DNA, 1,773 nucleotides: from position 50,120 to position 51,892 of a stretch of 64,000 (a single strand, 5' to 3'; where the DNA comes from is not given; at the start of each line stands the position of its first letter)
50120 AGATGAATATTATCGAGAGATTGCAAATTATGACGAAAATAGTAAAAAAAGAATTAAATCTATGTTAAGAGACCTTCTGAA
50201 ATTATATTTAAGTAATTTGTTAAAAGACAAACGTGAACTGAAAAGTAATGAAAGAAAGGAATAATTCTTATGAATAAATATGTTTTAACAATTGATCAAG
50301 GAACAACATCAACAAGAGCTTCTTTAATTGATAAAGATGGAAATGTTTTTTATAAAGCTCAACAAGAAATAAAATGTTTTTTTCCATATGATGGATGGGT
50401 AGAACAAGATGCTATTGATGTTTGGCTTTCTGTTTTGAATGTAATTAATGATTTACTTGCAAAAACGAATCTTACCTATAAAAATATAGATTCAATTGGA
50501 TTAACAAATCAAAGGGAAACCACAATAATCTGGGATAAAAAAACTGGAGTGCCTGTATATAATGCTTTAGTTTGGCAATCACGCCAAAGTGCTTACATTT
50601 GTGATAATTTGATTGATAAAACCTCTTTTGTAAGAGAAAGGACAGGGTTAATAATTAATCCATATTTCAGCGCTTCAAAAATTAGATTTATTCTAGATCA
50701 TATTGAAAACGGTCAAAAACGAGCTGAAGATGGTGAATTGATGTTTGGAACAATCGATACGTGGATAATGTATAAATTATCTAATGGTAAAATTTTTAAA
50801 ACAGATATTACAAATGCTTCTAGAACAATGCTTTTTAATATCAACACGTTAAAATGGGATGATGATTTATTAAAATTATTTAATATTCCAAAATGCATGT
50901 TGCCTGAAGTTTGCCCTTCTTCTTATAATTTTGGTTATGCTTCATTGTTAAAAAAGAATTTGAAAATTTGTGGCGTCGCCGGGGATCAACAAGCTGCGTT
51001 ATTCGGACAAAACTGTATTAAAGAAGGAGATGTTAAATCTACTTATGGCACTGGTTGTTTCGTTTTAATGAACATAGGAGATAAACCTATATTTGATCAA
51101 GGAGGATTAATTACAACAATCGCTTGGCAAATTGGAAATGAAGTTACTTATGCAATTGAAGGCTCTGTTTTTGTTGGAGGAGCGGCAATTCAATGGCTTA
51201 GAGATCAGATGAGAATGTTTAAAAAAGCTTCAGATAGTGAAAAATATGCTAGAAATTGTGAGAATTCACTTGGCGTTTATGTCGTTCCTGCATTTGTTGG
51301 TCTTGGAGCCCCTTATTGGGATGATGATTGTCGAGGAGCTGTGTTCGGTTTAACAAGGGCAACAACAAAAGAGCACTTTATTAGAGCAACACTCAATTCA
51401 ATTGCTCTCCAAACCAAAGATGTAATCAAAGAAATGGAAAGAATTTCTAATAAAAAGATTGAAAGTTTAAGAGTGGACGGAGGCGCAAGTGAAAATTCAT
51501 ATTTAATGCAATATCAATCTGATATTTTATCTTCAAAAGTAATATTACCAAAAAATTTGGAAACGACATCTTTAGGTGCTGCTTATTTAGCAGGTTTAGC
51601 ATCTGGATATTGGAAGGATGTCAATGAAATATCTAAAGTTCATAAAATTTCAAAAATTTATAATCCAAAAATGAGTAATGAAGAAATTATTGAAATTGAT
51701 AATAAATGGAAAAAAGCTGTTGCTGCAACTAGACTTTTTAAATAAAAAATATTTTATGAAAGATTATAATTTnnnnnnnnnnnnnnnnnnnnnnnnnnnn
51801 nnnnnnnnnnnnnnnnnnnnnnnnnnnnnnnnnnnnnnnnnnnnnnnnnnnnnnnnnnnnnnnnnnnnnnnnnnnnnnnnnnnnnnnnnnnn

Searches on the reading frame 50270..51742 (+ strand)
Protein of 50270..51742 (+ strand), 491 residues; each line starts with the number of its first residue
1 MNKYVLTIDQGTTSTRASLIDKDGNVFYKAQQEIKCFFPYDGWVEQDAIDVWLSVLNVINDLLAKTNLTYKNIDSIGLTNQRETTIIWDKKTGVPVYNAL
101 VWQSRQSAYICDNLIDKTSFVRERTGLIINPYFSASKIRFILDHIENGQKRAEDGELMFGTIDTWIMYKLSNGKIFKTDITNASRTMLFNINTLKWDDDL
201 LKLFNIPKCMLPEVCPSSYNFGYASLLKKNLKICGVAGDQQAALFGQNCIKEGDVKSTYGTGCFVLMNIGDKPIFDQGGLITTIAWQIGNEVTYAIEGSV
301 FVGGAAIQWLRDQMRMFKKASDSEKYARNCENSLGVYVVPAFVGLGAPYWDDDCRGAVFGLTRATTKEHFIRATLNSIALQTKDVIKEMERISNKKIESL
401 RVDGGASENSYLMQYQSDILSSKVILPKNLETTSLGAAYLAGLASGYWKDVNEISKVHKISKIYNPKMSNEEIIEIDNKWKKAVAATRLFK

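Call 50: search_protein_families(library=pfam, proteins=[window:50270-51742:+], max_evalue=0.000001)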
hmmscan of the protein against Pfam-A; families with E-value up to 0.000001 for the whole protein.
window:50270-51742:+ (491 aa): 2 families
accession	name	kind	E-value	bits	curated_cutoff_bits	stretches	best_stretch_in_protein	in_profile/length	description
PF00370.27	FGGY_N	-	5.6e-64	216.5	28.8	1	4-246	1-245/245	FGGY family of carbohydrate kinases, N-terminal domain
PF02782.22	FGGY_C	-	2.9e-39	135.3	27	1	257-444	3-197/198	FGGY family of carbohydrate kinases, C-terminal domain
